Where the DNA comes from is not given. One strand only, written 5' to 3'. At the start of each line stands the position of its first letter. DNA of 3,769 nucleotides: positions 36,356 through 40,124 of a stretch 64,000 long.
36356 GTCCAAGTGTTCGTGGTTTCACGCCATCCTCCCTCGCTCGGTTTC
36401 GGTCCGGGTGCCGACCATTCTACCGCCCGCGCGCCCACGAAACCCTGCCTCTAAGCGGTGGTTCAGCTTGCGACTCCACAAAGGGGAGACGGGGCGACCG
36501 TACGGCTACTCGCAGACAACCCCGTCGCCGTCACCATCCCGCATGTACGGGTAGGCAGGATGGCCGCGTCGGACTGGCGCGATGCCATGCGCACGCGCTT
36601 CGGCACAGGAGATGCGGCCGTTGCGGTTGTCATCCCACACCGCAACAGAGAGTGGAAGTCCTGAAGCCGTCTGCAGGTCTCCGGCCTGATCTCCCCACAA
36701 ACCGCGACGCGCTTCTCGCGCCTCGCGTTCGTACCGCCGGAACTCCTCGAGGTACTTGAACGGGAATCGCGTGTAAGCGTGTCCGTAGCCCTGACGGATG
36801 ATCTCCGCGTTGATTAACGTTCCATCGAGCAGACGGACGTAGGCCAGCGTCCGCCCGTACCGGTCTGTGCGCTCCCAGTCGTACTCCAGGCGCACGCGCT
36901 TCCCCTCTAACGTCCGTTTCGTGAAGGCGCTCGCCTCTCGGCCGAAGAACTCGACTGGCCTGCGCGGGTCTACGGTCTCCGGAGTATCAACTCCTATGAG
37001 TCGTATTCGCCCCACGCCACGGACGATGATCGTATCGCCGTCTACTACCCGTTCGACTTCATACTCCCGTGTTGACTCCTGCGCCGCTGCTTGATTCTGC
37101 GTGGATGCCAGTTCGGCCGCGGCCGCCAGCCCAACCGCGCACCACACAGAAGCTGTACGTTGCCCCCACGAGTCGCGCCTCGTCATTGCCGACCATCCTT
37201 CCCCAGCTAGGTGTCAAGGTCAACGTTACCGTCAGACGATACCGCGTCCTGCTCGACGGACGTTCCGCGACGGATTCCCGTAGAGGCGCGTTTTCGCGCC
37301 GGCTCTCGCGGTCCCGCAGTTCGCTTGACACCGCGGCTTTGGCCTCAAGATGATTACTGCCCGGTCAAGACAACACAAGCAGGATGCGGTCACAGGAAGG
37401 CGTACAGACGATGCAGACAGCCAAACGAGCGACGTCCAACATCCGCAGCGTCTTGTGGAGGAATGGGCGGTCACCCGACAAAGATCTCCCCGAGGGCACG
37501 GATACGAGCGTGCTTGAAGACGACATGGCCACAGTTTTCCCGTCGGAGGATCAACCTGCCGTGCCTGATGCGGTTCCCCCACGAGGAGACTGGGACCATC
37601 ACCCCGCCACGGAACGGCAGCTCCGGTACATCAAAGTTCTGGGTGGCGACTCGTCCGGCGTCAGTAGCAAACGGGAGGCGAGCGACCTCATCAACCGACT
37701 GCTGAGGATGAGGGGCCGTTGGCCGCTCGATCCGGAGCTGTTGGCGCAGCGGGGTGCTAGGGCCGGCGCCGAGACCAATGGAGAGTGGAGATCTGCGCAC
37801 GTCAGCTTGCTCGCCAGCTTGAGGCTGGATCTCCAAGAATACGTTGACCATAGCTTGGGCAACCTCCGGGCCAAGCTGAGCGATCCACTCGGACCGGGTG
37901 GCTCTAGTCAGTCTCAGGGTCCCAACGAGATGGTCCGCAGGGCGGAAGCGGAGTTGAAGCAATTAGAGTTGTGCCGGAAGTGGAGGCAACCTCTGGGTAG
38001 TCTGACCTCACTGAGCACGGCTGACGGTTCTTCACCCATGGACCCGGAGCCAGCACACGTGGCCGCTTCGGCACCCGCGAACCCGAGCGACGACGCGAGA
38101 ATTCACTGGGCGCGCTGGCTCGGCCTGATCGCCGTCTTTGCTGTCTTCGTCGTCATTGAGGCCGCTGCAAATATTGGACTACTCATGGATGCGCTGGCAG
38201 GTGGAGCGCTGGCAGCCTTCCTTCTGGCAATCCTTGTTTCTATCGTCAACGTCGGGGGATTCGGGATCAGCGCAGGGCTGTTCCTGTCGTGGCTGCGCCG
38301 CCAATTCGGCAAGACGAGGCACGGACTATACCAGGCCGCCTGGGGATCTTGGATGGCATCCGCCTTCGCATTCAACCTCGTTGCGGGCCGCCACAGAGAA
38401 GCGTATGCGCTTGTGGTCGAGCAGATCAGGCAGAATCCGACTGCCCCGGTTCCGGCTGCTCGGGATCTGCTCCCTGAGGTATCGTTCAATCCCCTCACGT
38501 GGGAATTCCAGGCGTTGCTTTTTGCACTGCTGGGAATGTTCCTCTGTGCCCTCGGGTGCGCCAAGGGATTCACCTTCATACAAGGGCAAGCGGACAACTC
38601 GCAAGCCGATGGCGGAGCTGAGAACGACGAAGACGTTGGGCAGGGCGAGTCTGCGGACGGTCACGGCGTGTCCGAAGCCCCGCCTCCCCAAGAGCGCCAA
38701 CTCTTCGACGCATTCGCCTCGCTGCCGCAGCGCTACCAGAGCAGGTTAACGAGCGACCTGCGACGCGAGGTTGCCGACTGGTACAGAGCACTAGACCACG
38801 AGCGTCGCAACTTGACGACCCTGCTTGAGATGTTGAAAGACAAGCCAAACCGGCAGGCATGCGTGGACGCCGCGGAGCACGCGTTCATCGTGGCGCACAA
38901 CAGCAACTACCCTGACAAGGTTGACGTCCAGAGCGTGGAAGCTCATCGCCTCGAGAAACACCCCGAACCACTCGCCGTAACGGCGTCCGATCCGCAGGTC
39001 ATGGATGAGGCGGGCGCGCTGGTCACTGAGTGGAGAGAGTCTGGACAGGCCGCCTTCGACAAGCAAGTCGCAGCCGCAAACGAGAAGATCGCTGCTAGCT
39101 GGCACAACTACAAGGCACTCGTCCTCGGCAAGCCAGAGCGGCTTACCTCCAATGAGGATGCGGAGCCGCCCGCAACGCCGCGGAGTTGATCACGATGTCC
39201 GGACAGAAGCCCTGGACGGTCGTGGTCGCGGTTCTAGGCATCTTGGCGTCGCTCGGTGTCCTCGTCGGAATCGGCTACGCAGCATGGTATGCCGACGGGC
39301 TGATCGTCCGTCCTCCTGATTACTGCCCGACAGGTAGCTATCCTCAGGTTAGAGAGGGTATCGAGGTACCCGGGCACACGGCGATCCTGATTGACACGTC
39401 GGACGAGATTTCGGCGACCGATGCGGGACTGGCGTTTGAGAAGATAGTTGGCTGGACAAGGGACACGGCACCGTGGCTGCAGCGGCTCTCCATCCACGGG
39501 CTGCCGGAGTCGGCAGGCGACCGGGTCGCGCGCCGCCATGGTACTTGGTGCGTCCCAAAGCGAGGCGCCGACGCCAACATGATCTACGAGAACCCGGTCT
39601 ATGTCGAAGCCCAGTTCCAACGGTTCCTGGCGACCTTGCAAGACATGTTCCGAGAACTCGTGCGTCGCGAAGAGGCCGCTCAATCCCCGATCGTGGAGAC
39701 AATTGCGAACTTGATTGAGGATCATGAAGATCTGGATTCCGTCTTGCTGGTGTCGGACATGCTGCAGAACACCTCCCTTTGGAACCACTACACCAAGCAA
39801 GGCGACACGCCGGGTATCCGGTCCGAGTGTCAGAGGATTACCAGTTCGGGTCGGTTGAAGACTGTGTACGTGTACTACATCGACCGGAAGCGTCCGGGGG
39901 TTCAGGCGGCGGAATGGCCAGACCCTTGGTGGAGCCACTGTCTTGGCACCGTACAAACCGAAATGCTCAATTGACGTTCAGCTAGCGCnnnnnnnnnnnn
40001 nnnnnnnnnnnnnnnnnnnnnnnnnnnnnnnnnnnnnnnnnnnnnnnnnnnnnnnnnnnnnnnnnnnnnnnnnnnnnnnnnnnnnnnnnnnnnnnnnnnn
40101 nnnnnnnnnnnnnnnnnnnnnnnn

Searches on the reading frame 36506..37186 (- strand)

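Call 74: search_protein_families(library=pfam, proteins=[window:36506-37186:-], max_evalue=0.0001)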
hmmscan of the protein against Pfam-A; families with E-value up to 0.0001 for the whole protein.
window:36506-37186:- (226 aa): 2 families
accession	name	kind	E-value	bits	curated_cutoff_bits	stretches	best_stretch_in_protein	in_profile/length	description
PF00565.23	SNase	-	2.8e-25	89.3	21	1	60-165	1-106/107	Staphylococcal nuclease homologue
PF05901.16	Excalibur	-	1.8e-11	44.6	22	1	193-226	3-36/36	Excalibur calcium-binding domain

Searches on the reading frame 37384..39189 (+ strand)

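Call 74: search_protein_families(library=pfam, proteins=[window:37384-39189:+], max_evalue=0.0001)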
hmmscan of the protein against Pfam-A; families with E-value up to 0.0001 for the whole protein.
window:37384-39189:+ (601 aa): 0 families

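Call 95: search_protein_families(library=pfam, proteins=[window:37384-39189:+], max_evalue=1)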
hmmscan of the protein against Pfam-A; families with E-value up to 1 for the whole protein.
window:37384-39189:+ (601 aa): 2 families
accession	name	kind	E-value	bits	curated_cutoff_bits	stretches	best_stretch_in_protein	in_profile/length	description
PF16433.10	DUF5030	-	0.037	13.8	25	1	512-587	86-152/314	Domain of unknown function (DUF5030)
PF12679.13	ABC2_membrane_2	-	0.047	13.4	27.2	1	243-367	115-246/283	ABC-2 family transporter protein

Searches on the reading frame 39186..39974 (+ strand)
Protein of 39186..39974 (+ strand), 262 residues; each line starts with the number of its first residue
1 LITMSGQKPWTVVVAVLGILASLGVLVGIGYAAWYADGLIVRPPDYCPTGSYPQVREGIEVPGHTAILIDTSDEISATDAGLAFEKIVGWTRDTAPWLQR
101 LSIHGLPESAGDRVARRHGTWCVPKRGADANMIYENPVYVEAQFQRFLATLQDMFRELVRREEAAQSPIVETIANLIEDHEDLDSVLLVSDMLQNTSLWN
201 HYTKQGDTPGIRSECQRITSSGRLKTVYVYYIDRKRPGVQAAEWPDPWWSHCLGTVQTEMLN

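Call 74: search_protein_families(library=pfam, proteins=[window:39186-39974:+], max_evalue=0.0001)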
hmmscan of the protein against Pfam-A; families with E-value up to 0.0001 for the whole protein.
window:39186-39974:+ (262 aa): 0 families

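Call 95: search_protein_families(library=pfam, proteins=[window:39186-39974:+], max_evalue=1)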
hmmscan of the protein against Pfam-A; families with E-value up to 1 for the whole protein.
window:39186-39974:+ (262 aa): 1 family
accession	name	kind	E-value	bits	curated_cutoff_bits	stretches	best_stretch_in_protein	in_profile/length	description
PF03127.19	GAT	-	0.066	13.9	31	1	152-196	23-67/77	GAT domain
